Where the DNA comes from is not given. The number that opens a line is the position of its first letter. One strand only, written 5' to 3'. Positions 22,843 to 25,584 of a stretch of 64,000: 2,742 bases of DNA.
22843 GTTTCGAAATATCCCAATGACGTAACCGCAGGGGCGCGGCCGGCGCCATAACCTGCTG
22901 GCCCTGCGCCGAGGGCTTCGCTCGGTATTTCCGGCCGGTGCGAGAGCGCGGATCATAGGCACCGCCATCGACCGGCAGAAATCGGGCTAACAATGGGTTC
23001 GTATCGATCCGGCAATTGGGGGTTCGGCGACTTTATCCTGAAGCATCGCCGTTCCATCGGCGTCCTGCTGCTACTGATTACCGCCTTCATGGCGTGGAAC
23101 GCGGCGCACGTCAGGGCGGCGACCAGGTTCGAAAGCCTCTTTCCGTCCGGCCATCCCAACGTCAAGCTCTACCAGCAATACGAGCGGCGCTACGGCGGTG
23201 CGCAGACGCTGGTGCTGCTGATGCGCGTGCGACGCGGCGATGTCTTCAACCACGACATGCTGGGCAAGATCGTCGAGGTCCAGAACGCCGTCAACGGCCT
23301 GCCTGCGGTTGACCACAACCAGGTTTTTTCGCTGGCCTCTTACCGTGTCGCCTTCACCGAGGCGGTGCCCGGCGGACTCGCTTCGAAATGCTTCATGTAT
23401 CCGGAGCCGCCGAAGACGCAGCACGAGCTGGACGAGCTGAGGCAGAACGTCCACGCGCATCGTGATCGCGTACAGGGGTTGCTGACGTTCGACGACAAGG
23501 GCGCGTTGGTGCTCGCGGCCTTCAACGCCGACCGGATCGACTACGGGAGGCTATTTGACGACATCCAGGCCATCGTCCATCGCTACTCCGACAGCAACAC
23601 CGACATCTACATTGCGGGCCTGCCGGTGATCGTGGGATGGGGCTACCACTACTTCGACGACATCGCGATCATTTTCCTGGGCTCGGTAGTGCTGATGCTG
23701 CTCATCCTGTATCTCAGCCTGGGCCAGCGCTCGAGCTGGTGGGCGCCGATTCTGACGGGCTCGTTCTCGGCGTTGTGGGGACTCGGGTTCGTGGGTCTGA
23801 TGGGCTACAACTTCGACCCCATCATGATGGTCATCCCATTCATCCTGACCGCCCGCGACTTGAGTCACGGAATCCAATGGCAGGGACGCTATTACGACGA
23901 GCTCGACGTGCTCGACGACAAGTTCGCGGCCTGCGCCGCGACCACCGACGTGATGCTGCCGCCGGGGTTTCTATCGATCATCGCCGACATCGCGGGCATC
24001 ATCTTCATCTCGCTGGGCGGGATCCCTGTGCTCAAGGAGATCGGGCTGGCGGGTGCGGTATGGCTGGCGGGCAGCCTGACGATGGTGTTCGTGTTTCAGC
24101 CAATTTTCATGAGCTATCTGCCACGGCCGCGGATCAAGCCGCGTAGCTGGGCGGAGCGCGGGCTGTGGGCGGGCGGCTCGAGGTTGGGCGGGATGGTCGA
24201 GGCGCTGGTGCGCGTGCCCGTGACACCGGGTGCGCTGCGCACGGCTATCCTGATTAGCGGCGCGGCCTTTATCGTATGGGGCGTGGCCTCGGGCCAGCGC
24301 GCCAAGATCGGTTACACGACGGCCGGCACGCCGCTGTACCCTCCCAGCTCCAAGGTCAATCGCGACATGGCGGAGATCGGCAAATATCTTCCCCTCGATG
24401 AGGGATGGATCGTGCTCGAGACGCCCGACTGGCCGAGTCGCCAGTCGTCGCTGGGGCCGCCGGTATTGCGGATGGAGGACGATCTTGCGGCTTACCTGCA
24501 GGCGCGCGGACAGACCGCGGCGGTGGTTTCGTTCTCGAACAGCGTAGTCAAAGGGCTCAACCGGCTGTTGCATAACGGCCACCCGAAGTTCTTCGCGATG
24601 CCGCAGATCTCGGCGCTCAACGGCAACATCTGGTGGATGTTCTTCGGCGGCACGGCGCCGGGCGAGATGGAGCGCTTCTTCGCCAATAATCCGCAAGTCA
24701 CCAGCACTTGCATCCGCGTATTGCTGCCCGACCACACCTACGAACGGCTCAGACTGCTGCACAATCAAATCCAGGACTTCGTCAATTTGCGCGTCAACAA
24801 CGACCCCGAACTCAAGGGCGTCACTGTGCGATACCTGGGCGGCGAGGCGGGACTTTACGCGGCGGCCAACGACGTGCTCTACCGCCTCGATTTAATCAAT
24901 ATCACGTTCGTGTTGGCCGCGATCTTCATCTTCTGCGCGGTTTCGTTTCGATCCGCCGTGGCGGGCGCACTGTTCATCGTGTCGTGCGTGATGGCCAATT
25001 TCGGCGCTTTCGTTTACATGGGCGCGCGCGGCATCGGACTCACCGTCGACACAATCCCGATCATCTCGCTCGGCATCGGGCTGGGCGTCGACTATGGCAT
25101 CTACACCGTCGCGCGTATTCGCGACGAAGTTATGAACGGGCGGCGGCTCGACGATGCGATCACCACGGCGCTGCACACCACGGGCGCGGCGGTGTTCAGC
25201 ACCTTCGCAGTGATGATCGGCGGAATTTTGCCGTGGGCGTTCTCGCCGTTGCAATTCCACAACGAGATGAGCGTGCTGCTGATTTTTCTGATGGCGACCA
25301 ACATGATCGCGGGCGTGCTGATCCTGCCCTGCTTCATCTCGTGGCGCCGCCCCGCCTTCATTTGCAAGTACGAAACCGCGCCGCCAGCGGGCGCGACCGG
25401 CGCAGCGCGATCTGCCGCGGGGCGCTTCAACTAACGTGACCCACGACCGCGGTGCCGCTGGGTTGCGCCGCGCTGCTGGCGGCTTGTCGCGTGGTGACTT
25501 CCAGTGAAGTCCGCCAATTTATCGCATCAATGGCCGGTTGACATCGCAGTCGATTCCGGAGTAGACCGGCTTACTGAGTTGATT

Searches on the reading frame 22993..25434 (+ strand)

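Call 38: search_protein_families(library=pfam, proteins=[window:22993-25434:+], max_evalue=0.0001)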
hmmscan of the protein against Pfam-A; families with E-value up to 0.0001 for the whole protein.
window:22993-25434:+ (813 aa): 1 family
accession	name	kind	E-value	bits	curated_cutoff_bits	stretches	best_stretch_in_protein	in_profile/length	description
PF03176.21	MMPL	-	2.3e-17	63.4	20.5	1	603-763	116-280/333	MMPL family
